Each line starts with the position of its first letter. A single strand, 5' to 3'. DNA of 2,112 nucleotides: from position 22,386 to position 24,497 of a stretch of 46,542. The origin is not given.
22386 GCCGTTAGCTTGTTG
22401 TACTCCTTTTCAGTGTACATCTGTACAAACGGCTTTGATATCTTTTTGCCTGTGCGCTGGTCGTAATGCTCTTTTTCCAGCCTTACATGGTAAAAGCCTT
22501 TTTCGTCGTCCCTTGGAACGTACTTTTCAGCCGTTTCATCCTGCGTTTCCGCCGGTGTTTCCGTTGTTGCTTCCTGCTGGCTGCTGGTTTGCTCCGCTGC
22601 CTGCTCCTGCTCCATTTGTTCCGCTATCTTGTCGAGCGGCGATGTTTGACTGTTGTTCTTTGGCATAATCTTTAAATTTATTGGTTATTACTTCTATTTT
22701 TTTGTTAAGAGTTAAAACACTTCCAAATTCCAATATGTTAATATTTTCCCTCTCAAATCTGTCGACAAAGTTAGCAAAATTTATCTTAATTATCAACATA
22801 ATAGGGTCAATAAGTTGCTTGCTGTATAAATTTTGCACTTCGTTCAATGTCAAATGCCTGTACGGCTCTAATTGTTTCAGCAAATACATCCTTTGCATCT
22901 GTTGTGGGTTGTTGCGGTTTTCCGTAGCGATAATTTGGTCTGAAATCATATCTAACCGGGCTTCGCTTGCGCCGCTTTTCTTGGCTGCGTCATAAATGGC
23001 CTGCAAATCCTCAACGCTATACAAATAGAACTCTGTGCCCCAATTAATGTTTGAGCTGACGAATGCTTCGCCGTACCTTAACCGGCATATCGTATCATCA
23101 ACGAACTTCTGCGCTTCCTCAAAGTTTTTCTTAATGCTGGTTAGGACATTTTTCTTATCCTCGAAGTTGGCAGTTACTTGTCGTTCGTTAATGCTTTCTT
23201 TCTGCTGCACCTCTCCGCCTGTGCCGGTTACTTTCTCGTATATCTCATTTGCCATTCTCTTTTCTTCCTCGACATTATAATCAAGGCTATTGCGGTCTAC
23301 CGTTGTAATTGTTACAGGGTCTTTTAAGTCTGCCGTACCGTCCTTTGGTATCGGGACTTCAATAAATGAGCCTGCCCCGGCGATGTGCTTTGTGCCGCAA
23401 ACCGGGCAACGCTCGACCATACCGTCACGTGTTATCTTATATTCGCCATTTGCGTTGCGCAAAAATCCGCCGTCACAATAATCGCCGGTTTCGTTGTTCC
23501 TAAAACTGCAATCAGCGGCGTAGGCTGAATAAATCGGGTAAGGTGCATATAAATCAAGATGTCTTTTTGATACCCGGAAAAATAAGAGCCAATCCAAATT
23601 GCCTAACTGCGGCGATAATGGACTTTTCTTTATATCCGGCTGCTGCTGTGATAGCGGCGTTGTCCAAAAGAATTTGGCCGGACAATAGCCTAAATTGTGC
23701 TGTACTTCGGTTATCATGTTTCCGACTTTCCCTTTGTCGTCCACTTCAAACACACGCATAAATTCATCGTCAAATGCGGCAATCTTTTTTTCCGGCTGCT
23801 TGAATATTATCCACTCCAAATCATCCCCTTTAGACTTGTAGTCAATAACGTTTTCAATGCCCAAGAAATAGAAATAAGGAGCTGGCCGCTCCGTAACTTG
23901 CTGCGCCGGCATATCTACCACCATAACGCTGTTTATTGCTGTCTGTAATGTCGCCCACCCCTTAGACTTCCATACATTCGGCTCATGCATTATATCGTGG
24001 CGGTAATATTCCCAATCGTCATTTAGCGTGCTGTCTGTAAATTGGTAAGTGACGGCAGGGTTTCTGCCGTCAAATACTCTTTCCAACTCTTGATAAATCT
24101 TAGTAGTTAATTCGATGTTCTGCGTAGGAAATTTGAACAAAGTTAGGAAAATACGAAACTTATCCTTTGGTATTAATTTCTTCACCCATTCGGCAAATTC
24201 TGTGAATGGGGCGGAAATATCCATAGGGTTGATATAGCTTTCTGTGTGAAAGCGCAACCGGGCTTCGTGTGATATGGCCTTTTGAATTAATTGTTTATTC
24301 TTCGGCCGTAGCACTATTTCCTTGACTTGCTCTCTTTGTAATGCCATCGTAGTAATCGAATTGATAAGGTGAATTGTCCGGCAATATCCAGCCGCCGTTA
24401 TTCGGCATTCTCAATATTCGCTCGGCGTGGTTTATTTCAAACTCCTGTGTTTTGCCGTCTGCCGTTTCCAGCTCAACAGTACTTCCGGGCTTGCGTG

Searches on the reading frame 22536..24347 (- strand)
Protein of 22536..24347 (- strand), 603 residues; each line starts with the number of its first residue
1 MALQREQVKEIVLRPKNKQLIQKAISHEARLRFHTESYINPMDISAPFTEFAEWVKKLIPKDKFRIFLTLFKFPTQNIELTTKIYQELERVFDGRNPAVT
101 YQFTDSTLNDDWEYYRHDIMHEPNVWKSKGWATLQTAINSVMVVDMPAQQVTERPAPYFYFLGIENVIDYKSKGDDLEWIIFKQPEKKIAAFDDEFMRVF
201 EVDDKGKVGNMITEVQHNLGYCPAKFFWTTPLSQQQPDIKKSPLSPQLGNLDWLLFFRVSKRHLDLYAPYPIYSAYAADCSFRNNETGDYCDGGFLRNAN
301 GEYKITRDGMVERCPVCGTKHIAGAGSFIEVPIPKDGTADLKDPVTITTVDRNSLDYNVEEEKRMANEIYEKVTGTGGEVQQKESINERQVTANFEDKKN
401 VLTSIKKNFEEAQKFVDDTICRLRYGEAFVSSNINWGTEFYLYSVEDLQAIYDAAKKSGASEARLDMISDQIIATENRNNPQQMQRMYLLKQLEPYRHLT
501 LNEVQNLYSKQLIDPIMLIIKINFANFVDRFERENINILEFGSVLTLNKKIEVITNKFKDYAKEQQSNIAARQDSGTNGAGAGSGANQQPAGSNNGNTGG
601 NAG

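Call 13: search_protein_families(library=phrogs, proteins=[window:22536-24347:-])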
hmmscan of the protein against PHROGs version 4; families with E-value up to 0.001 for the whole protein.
window:22536-24347:- (603 aa): 1 family
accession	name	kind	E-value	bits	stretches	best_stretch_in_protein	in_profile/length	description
phrog_7376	-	head and packaging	6.7e-217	722.6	1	1-568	1-570/576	portal protein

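Call 14: search_dna_similar(query=window:22536-24347:-, collection=phages, mode=protein, max_rows=25)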
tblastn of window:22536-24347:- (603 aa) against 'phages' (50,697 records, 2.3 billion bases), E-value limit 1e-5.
Records with a match: 75; places in all: 75; records where one place covers at least 80% of the query: 75.
Best place of each record, by identity: <60% 75.
By first word of the organism name: Flavobacterium 32; Bacteroides 31; Parabacteroides 5; Croceibacter 4; Alistipes 1; Elizabethkingia 1; Bacteriophage 1.
By host as written in the record: Flavobacterium psychrophilum 950106-1/1 13; Flavobacterium psychrophilum FPS-F15 6; Bacteroides fragilis 5; Croceibacter atlanticus HTCC2559 4; Bacteroides fragilis DA486 3; Bacteroides fragilis DA503 3; Bacteroides fragilis CSC10 3; Flavobacterium psychrophilum 020612-2/1 3; and 28 more.
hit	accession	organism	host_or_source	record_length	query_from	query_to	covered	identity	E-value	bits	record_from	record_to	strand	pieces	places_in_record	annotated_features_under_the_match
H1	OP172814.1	Parabacteroides phage PD482P1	Parabacteroides distasonis DA482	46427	3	572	95%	56.3%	0e+0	688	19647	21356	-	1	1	hypothetical protein (x3)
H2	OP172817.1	Parabacteroides phage PD691P4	Parabacteroides distasonis DA691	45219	1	571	95%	56.2%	0e+0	687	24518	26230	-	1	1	hypothetical protein (x2)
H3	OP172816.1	Parabacteroides phage PD691P3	Parabacteroides distasonis DA691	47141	3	570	94%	56.3%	0e+0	687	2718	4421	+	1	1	hypothetical protein (x2)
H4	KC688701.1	Croceibacter phage P2559Y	Croceibacter atlanticus HTCC2559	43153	1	566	94%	56.4%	0e+0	658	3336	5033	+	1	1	putative phage capsid protein | hypothetical protein (x2)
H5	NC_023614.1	Croceibacter phage P2559Y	Croceibacter atlanticus HTCC2559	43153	1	566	94%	56.4%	0e+0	658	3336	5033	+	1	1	portal protein | hypothetical protein (x2)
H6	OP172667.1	Bacteroides phage BF486P2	Bacteroides fragilis DA486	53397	1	571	95%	52.4%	0e+0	627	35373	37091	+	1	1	hypothetical protein (x2)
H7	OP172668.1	Bacteroides phage BF486P3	Bacteroides fragilis DA486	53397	1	571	95%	52.4%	0e+0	627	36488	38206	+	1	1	hypothetical protein (x2)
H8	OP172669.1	Bacteroides phage BF494P1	Bacteroides fragilis DA494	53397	1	571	95%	52.4%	0e+0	627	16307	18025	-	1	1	hypothetical protein (x2)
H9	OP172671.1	Bacteroides phage BF503P2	Bacteroides fragilis DA503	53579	1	571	95%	52.4%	0e+0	627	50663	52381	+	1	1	hypothetical protein (x2)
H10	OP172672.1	Bacteroides phage BF503P4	Bacteroides fragilis DA503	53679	1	571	95%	52.4%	0e+0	626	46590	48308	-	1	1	hypothetical protein (x2)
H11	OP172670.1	Bacteroides phage BF503P1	Bacteroides fragilis DA503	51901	1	571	95%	52.4%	0e+0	625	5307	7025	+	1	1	hypothetical protein (x3)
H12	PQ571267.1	Bacteroides phage BKO1-3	Bacteroides koreensis HM3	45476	1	565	94%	52.8%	0e+0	630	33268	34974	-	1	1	portal protein | hypothetical protein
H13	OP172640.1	Alistipes phage AS73P1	Alistipes shahii DA73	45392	1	567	94%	52.0%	0e+0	625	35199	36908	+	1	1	hypothetical protein (x3)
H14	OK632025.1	Elizabethkingia phage TCUEAP2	Elizabethkingia anophelis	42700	1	567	94%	51.9%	0e+0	612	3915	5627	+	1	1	major protein 3 | hypothetical protein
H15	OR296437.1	Bacteroides phage C1_85S2P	Bacteroides uniformis MB20-85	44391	1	566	94%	51.8%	0e+0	617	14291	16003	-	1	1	portal protein | inner membrane protein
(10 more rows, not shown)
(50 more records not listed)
